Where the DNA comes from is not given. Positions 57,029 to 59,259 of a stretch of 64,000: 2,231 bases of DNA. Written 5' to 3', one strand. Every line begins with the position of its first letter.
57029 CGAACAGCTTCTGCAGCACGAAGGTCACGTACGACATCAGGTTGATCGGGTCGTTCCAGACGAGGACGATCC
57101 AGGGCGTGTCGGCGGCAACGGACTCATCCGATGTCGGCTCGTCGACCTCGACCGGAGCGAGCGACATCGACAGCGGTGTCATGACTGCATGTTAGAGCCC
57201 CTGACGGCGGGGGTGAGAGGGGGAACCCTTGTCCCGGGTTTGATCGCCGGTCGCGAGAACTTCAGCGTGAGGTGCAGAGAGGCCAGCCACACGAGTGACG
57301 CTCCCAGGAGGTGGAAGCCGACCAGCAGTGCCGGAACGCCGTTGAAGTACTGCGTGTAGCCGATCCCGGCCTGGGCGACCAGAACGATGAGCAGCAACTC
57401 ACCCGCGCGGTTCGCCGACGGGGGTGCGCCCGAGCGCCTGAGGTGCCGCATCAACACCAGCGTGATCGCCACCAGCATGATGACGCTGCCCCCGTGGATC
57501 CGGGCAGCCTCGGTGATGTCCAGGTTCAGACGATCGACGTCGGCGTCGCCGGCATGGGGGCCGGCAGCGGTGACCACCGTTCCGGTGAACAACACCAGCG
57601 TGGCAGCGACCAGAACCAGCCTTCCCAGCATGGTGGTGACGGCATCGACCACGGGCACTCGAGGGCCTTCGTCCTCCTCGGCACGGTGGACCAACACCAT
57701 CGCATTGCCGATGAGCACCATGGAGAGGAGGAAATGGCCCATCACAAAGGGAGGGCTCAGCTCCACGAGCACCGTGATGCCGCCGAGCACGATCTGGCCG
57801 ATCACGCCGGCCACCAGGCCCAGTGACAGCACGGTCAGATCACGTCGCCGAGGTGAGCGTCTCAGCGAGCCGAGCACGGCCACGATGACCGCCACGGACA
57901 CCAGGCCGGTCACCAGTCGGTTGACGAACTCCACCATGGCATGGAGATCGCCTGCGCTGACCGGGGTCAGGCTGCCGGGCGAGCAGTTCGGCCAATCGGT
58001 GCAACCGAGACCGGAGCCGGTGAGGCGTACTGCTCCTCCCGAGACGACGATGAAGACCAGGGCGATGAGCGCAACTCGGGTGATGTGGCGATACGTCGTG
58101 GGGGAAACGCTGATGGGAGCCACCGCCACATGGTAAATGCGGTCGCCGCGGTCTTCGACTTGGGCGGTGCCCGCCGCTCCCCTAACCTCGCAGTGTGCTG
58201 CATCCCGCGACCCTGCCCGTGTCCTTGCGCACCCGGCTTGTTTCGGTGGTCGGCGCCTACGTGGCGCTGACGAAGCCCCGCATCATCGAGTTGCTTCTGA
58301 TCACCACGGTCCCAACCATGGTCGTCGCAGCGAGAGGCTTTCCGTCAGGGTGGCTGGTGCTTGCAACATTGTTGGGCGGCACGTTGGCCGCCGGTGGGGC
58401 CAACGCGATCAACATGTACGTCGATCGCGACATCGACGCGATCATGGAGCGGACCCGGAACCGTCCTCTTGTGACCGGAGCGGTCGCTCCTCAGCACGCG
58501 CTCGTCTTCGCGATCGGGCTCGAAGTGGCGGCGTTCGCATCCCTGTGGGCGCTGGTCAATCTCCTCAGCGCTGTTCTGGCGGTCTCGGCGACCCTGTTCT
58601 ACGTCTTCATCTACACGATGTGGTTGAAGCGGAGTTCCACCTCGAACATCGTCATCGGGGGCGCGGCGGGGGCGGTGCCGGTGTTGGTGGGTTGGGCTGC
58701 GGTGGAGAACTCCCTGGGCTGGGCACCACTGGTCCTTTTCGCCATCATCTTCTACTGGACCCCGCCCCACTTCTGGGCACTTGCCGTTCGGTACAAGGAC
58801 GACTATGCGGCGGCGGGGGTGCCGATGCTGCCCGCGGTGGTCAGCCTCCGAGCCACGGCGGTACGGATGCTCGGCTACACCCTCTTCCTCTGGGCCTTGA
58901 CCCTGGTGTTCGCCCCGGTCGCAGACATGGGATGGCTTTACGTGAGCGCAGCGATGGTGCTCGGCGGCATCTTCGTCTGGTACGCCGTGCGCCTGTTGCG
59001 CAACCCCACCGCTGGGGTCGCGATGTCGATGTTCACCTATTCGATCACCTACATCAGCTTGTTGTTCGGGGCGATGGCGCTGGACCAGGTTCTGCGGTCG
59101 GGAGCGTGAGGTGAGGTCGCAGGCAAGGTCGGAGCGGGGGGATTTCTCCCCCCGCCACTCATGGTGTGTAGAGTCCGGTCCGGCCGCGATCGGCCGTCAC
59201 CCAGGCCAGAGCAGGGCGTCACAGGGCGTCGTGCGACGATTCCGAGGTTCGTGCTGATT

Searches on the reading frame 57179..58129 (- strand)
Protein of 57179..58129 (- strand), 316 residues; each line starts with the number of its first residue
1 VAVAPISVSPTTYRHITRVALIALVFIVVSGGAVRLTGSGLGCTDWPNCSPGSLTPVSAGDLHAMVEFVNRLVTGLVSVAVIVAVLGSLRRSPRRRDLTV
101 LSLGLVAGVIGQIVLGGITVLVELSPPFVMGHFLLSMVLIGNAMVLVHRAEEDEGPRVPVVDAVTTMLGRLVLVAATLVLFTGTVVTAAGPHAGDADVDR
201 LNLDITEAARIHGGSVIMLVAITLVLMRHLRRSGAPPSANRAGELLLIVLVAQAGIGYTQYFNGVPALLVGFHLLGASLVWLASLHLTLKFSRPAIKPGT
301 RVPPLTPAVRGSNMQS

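Call 3: search_protein_families(library=pfam, proteins=[window:57179-58129:-], max_evalue=0.01)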
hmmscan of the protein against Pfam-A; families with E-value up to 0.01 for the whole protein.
window:57179-58129:- (316 aa): 1 family
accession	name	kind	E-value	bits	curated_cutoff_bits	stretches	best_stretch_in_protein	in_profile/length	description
PF02628.20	COX15-CtaA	-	3.2e-24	86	29.9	2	18-188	5-206/322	Cytochrome oxidase assembly protein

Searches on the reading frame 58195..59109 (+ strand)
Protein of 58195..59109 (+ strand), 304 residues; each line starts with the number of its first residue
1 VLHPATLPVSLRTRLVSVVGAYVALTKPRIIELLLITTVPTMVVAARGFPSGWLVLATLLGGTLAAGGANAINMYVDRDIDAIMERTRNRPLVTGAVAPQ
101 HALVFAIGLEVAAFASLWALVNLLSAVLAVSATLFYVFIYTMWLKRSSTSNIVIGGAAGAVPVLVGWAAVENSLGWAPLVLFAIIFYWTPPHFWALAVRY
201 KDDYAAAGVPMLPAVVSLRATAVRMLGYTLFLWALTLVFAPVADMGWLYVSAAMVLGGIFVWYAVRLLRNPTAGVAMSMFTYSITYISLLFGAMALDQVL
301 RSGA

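Call 3: search_protein_families(library=pfam, proteins=[window:58195-59109:+], max_evalue=0.01)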
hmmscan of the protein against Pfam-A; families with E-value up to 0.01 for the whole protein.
window:58195-59109:+ (304 aa): 1 family
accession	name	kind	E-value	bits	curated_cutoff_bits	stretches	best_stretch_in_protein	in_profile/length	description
PF01040.23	UbiA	-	3.5e-64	216.9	34.2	1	34-280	1-244/250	UbiA prenyltransferase family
